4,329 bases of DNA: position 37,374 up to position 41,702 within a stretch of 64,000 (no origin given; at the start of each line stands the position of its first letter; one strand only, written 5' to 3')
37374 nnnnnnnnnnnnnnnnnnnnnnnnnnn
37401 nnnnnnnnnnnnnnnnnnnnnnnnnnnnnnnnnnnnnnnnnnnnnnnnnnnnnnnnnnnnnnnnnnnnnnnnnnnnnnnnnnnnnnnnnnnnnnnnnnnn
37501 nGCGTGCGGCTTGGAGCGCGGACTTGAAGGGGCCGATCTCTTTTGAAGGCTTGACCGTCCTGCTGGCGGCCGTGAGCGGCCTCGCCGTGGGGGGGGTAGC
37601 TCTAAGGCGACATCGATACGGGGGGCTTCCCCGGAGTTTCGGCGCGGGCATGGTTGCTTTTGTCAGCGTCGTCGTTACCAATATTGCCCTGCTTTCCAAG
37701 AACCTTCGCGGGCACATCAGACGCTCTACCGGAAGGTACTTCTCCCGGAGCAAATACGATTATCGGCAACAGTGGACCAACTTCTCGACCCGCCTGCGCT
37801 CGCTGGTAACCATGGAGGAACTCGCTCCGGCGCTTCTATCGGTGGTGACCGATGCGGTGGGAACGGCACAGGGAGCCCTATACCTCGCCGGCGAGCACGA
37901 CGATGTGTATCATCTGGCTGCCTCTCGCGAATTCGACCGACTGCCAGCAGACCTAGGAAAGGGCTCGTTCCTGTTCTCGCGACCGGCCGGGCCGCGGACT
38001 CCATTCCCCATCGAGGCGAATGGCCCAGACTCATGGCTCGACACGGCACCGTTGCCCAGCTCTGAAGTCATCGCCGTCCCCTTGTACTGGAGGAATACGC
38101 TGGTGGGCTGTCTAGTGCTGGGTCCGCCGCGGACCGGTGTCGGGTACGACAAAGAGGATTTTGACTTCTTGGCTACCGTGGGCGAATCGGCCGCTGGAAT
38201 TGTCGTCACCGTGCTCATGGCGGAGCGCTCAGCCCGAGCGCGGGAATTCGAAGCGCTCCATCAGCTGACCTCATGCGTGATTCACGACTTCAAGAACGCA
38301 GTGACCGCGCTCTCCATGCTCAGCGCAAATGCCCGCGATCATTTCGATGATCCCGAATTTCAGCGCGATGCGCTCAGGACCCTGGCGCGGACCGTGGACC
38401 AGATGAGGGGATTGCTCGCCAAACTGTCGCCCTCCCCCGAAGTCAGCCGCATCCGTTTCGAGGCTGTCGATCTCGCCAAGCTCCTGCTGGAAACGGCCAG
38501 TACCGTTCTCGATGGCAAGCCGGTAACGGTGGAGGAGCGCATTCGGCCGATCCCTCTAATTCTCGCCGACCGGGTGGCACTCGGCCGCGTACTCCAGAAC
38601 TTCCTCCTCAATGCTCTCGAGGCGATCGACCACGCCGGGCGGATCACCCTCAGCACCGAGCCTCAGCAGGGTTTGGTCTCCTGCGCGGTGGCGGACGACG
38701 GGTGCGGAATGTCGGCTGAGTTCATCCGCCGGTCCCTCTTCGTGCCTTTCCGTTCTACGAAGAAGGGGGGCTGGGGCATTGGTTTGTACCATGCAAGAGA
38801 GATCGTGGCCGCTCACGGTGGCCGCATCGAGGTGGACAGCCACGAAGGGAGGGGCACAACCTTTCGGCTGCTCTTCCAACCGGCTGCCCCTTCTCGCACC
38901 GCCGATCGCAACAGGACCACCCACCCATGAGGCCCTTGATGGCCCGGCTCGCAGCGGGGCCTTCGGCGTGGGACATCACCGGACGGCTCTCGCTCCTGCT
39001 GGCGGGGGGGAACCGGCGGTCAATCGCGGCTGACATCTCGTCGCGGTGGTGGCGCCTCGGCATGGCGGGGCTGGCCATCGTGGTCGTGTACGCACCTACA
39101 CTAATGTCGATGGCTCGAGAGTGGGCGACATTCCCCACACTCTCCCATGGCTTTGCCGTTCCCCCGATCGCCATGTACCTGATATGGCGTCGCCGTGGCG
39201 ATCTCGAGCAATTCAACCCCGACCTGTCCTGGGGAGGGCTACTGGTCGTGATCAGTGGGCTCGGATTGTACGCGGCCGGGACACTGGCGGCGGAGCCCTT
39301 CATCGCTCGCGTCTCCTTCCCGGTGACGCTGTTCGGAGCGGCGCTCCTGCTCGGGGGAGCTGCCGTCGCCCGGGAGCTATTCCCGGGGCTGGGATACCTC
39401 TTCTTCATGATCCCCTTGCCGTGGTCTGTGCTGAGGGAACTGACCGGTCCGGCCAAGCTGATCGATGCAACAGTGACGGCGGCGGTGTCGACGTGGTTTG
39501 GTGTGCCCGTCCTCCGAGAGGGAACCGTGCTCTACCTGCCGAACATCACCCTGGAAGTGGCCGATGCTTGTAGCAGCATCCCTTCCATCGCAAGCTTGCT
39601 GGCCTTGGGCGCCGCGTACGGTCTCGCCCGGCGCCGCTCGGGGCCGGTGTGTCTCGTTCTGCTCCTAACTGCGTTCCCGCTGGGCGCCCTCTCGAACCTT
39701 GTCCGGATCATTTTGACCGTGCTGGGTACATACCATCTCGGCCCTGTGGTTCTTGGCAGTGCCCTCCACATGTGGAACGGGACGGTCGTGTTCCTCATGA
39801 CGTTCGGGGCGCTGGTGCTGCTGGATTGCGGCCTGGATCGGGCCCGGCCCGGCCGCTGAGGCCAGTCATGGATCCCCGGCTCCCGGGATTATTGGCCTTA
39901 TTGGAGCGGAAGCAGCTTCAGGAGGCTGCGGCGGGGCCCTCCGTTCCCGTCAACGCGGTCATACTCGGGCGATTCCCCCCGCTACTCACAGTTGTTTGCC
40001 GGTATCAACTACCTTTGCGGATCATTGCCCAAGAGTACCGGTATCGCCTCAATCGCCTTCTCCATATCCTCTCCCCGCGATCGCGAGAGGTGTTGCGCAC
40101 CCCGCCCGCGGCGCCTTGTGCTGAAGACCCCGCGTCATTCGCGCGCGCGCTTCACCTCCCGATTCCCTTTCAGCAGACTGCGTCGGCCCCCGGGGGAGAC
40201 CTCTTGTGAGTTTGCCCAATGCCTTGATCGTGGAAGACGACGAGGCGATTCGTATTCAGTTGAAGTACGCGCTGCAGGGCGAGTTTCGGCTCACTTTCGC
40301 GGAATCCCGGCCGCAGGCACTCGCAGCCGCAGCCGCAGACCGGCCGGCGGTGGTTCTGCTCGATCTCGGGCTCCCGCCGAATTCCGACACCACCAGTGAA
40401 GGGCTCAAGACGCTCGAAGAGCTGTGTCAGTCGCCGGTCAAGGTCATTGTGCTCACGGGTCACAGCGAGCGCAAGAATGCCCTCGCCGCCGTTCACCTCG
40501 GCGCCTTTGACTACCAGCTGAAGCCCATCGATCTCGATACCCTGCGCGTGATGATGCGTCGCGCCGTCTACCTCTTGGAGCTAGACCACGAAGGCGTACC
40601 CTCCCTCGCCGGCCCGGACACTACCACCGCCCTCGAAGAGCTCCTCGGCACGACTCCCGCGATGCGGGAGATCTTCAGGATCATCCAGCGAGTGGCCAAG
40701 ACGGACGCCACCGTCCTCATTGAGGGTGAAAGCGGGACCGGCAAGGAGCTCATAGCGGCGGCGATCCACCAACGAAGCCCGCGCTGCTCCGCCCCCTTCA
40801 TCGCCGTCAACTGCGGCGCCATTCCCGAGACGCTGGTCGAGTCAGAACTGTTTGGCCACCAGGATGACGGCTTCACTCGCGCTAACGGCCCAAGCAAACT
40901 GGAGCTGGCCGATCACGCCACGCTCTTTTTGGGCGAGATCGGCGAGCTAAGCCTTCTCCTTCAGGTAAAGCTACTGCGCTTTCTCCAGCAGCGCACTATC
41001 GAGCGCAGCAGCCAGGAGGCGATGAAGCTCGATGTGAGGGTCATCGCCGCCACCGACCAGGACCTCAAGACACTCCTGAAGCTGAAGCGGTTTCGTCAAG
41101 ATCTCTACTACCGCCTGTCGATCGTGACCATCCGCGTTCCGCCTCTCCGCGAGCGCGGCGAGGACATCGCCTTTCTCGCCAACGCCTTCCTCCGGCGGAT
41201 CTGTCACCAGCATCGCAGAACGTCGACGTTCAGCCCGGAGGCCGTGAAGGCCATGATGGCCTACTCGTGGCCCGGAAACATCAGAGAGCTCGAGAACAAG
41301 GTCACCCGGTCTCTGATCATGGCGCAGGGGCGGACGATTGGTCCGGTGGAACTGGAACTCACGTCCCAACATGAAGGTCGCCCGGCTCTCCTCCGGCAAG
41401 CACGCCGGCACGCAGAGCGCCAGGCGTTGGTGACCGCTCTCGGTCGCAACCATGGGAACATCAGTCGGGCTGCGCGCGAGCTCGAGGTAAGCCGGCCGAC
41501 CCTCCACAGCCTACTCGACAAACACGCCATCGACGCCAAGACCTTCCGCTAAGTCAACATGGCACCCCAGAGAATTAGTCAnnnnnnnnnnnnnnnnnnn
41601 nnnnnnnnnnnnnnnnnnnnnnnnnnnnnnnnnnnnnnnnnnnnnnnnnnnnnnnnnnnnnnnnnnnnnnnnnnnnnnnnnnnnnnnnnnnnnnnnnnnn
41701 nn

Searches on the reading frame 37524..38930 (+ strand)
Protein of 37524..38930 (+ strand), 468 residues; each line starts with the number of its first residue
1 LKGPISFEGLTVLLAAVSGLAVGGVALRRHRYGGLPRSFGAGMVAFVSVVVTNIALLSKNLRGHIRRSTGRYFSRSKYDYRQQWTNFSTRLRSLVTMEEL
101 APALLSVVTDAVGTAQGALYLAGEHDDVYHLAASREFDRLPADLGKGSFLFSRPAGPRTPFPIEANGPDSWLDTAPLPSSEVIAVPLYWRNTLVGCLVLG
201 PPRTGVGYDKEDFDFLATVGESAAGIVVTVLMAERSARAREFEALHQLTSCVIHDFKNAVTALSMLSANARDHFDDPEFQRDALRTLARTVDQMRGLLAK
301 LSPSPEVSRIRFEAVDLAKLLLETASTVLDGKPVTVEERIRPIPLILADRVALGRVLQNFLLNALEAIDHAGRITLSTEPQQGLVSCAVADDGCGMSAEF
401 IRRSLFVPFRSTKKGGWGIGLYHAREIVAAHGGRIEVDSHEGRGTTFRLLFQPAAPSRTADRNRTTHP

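Call 15: search_protein_families(library=ncbifam, proteins=[window:37524-38930:+], max_evalue=1e-8)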
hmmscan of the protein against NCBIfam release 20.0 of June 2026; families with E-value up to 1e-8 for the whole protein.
window:37524-38930:+ (468 aa): 45 families (the best 25 are shown)
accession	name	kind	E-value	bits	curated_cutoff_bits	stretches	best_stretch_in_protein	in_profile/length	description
TIGR02916.1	PEP_his_kin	equivalog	7.1e-85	285.9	300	1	12-450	235-677/679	XrtA/PEP-CTERM system histidine kinase PrsK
NF008468.0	PRK11360.1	equivalog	2e-33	115.7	646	1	232-453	383-608/616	two-component system sensor histidine kinase AtoS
NF007688.0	PRK10364.1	equivalog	5.1e-26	91.4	479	1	236-451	231-449/460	two-component system sensor histidine kinase ZraS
NF010411.0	PRK13837.1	equivalog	1.6e-21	76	647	1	233-458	438-680/828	two-component system VirA-like sensor kinase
NF052574.1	HisKinEspCMyxo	equivalog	1.2e-20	73.3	1200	1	248-462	420-645/785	serine histidine kinase EspC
NF046044.1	PnpS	equivalog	9.2e-19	67.7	400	1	253-451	178-389/390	two-component system histidine kinase PnpS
NF041777.1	sens_FixL_Rhizob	equivalog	2.8e-18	65.8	850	1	344-455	370-482/485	sensor protein FixL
NF038348.1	T2SS_HK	subfamily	9.1e-18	64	450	1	343-449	462-569/574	histidine kinase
TIGR02966.1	phoR_proteo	equivalog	1e-16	60.9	334.2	1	251-451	120-333/333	phosphate regulon sensor histidine kinase PhoR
NF006800.0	PRK09303.1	equivalog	4.1e-16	58.9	342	1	231-449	137-373/383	histidine kinase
NF033092.0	HK_WalK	equivalog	1.4e-15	57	725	1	312-449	444-590/594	cell wall metabolism sensor histidine kinase WalK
NF010076.0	PRK13557.1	subfamily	1.6e-14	53.3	631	1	237-461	155-401/540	histidine kinase famiy protein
NF041880.1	EPS_EpsF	equivalog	1.6e-14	53.3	900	1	277-450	309-490/492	response regulator EpsF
NF046026.1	HisKinCckACaul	equivalog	1.6e-14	53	1000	1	237-459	294-537/678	cell cycle histidine kinase CckA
NF046020.1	HisKinCckABruc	equivalog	6.5e-14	50.8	1000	1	234-451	469-705/868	cell cycle histidine kinase CckA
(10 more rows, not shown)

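Call 46: search_protein_families(library=pfam, proteins=[window:37524-38930:+], max_evalue=0.001)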
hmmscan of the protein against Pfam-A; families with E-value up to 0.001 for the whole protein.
window:37524-38930:+ (468 aa): 5 families
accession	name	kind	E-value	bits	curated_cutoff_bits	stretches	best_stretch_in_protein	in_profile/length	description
PF02518.31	HATPase_c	-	1.1e-20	74.5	26.4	1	349-452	2-108/111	Histidine kinase-, DNA gyrase B-, and HSP90-like ATPase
PF13185.12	GAF_2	-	5.5e-06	27.1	28.6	1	96-225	3-133/136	GAF domain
PF13492.12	GAF_3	-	3.4e-05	24.7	27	1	97-225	2-125/129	GAF domain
PF00512.31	HisKA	-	0.00011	22.6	26.9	1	247-301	4-57/66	His Kinase A (phospho-acceptor) domain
PF01590.32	GAF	-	0.0004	21.3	22.4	0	97-224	2-130/133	GAF domain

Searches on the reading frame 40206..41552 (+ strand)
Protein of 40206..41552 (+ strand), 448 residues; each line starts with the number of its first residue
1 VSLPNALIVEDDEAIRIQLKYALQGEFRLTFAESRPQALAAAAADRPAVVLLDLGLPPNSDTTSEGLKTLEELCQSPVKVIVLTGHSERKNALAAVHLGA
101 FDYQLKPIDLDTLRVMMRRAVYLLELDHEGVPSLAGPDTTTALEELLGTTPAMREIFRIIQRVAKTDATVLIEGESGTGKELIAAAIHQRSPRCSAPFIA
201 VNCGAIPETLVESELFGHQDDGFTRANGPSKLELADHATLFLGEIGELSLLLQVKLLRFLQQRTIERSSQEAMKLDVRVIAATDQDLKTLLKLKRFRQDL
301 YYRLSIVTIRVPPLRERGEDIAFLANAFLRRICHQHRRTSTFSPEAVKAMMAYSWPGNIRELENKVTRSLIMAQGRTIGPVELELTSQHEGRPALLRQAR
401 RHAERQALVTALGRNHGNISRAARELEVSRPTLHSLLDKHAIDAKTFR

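Call 15: search_protein_families(library=ncbifam, proteins=[window:40206-41552:+], max_evalue=1e-8)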
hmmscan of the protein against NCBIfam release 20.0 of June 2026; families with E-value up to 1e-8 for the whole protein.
window:40206-41552:+ (448 aa): 35 families (the best 25 are shown)
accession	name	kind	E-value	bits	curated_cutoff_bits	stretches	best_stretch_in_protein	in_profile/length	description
TIGR02915.1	PEP_resp_reg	equivalog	2.9e-147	491.1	502.6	1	7-442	2-444/445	PEP-CTERM-box response regulator transcription factor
NF008469.0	PRK11361.1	equivalog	3.4e-108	362.3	714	1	6-443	7-457/461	acetoacetate metabolism transcriptional regulator AtoC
TIGR01818.1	ntrC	equivalog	1.4e-101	340.6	558.6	1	7-384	2-378/463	nitrogen regulation protein NR(I)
TIGR01817.1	nifA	equivalog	2.9e-93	313.5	528.85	1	142-405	194-459/534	nif-specific transcriptional activator NifA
NF007689.0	PRK10365.1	equivalog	4.7e-88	295.9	760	1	7-435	9-437/441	sigma-54-dependent response regulator transcription factor ZraR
NF008176.1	PRK10923.1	equivalog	9.9e-88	294.7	620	1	6-378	6-376/469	nitrogen regulation protein NR(I)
NF051870.1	NAssimRespRegNtrX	equivalog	9.7e-87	291.7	600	1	5-437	3-447/452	nitrogen assimilation response regulator NtrX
NF041552.1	TF_PrdR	equivalog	8e-86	288.6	795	1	142-439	265-575/577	sigma-54 dependent transcriptional regulator PrdR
NF003451.0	PRK05022.1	equivalog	8.4e-86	288.7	476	1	142-438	188-506/512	nitric oxide reductase transcriptional regulator NorR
NF011695.0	PRK15115.1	equivalog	1.7e-85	287.5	763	1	6-448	9-444/445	two-component system response regulator GlrR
NF041946.1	LuxO_transreg_Vib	equivalog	1.1e-84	284.9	800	1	27-378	21-371/463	quorum-sensing sigma-54 dependent transcriptional regulator LuxO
NF049963.1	RespRegFlgRCampy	domain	2.1e-81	274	750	1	5-437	2-424/429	fla regulon two-component system response regulator FlgR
TIGR02329.1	propionate_PrpR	equivalog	6.2e-75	252.8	499.2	1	139-437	207-524/526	propionate catabolism operon regulatory protein PrpR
NF011953.0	PRK15424.1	equivalog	1.3e-73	248.4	703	1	115-440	187-534/538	propionate catabolism operon regulatory protein PrpR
NF038308.1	RNA_repair_RtcR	equivalog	1.5e-73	248.4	650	1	147-400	183-449/530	RNA repair transcriptional activator RtcR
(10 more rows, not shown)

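Call 46: search_protein_families(library=pfam, proteins=[window:40206-41552:+], max_evalue=0.001)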
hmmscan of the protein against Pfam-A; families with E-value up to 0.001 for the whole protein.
window:40206-41552:+ (448 aa): 6 families
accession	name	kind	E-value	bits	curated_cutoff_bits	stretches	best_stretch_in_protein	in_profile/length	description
PF00158.32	Sigma54_activat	-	1.4e-57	194.5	20.2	1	147-309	2-167/168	Sigma-54 interaction domain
PF25601.1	AAA_lid_14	-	2.1e-22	79.2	27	1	315-389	1-76/87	AAA+ ATPase lid domain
PF14532.12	Sigma54_activ_2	-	4.8e-22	79.1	25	1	147-314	1-138/138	Sigma-54 interaction domain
PF00072.30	Response_reg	-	2e-16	60.5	30.2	1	7-116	2-109/111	Response regulator receiver domain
PF02954.25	HTH_8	-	4.9e-08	33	22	1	401-434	3-36/42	Bacterial regulatory protein, Fis family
PF09862.15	DUF2089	-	0.00019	21.5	33.4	1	403-439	3-39/47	Domain of unknown function (DUF2089)-HTH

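Call 55: find_homologous_proteins(query=window:40206-41552:+, max_evalue=1e-40)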
Query window:40206-41552:+ (448 aa): 7983 proteins with E <= 1e-40 among 8000 candidates; the best 120 are listed.
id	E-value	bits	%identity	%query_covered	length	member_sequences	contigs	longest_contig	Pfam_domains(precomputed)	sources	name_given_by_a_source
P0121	7.2e-288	972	100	100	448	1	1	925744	PF00158.33,PF25601.2,PF02954.26,PF14532.13,PF00072.31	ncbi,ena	-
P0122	9.3e-251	850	88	100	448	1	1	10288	PF00158.33,PF25601.2,PF02954.26,PF14532.13,PF00072.31,PF09862.16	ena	-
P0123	2.1e-173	595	64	100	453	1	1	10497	PF00158.33,PF25601.2,PF02954.26,PF14532.13,PF07728.21,PF00072.31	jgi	jgi:two-component system NtrC family response regulator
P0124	3.8e-173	594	64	100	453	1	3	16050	PF00158.33,PF25601.2,PF02954.26,PF14532.13,PF07728.21,PF00072.31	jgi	jgi:two-component system NtrC family response regulator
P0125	1.7e-172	592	63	100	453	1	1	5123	PF00158.33,PF25601.2,PF02954.26,PF14532.13,PF07728.21,PF00072.31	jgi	jgi:two-component system NtrC family response regulator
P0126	1.8e-172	592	65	100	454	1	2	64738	PF00158.33,PF25601.2,PF02954.26,PF14532.13,PF07728.21,PF00072.31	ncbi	-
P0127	2.2e-172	592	64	100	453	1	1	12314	PF00158.33,PF25601.2,PF02954.26,PF14532.13,PF07728.21,PF00072.31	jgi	jgi:two-component system NtrC family response regulator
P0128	4.2e-172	591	65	100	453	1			PF00158.33,PF25601.2,PF02954.26,PF14532.13,PF07728.21,PF00072.31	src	-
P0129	1.1e-171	589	63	100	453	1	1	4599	PF00158.33,PF25601.2,PF02954.26,PF14532.13,PF07728.21,PF00072.31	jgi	jgi:two-component system NtrC family response regulator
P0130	2.6e-171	588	65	100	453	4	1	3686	PF00158.33,PF25601.2,PF02954.26,PF14532.13,PF07728.21,PF00072.31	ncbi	-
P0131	3.0e-171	588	65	100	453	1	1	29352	PF00158.33,PF25601.2,PF02954.26,PF14532.13,PF07728.21,PF00072.31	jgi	jgi:two-component system NtrC family response regulator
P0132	7.5e-171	587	64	100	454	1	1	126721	PF00158.33,PF25601.2,PF02954.26,PF14532.13,PF07728.21,PF00072.31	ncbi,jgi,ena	-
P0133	1.4e-170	586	63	100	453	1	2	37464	PF00158.33,PF25601.2,PF02954.26,PF14532.13,PF07728.21,PF00072.31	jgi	jgi:two-component system NtrC family response regulator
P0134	5.2e-169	581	63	100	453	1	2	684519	PF00158.33,PF25601.2,PF02954.26,PF14532.13,PF07728.21,PF00072.31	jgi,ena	-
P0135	3.7e-168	578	63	100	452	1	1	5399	PF00158.33,PF25601.2,PF02954.26,PF14532.13,PF07728.21,PF00072.31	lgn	-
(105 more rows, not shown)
